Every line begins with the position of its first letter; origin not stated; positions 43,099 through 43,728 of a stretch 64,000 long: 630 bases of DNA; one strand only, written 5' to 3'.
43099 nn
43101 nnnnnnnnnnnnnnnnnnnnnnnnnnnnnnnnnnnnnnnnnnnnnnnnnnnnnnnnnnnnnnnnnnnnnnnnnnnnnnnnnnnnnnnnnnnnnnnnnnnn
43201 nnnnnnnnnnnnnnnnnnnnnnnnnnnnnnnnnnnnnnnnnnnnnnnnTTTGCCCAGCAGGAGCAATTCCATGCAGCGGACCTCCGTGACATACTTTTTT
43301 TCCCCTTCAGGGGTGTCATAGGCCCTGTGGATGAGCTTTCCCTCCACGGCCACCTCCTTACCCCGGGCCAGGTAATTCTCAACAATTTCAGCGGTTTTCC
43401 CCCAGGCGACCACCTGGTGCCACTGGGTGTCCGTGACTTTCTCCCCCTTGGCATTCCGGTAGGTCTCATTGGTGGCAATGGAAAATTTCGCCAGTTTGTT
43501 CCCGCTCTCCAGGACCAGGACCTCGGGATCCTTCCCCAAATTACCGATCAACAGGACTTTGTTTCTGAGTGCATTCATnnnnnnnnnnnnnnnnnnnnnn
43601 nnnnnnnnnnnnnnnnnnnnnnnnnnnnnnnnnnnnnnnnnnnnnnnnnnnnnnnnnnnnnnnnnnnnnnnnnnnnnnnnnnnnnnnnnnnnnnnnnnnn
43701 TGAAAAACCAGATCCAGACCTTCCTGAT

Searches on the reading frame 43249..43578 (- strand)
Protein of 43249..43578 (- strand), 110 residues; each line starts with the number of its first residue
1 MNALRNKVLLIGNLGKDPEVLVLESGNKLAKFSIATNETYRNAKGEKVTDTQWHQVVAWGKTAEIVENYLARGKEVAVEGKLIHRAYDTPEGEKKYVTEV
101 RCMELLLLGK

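Call 3: search_protein_families(library=pfam, proteins=[window:43249-43578:-], max_evalue=1)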
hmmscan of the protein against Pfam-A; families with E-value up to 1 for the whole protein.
window:43249-43578:- (110 aa): 3 families
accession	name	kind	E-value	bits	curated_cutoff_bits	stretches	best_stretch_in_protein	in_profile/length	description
PF00436.31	SSB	-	1.2e-31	109.2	26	1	6-105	2-101/104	Single-strand binding protein family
PF01336.31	tRNA_anti-codon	-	0.041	14.3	27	1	55-92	30-63/75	OB-fold nucleic acid binding domain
PF02210.31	Laminin_G_2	-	0.23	12.4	22.9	1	20-61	22-63/126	Laminin G domain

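Call 4: search_protein_families(library=ncbifam, proteins=[window:43249-43578:-], max_evalue=1)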
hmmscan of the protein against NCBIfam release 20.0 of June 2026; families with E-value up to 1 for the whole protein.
window:43249-43578:- (110 aa): 21 families
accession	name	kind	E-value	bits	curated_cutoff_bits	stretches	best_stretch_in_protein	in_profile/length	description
TIGR00621.2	ssb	subfamily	2.5e-34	119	53.95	1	6-105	5-104/165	single-stranded DNA-binding protein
NF006533.0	PRK09010.1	subfamily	4.3e-26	91.9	260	1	6-100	7-102/177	single-stranded DNA-binding protein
NF005406.0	PRK06958.1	subfamily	1.3e-25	90.9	252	1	5-109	4-109/182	single-stranded DNA-binding protein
NF004357.0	PRK05733.1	subfamily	2.8e-23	82.8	241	1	6-100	6-100/172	single-stranded DNA-binding protein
NF006445.0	PRK08763.1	subfamily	9.1e-23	81.2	246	1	6-109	6-109/164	single-stranded DNA-binding protein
NF004972.0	PRK06341.1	equivalog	1.9e-22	80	254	1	5-101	5-103/166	single-stranded DNA-binding protein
NF010292.0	PRK13732.1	subfamily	2e-22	79.9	265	1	6-100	7-101/175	single-stranded DNA-binding protein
NF005579.0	PRK07274.1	equivalog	5.4e-20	71.4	169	1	5-108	2-102/131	single-stranded DNA-binding protein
NF005170.0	PRK06642.1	equivalog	6.1e-20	71.6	270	1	4-101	4-103/152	single-stranded DNA-binding protein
NF005241.0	PRK06751.1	equivalog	2.6e-18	66.7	313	1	5-102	2-97/173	single-stranded DNA-binding protein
NF006297.0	PRK08486.1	equivalog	1.3e-17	64.5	212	1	6-106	3-103/182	single-stranded DNA-binding protein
NF005242.0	PRK06752.1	equivalog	3.7e-17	62.5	189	1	5-105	2-100/112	single-stranded DNA-binding protein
NF005851.0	PRK07772.1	subfamily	1.3e-16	61.3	194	1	7-103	6-104/191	single-stranded DNA-binding protein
NF005580.0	PRK07275.1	subfamily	7.3e-16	58.8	254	1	6-106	3-101/162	single-stranded DNA-binding protein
NF005674.0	PRK07459.1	equivalog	3e-15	56.2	161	1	6-109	4-102/121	single-stranded DNA-binding protein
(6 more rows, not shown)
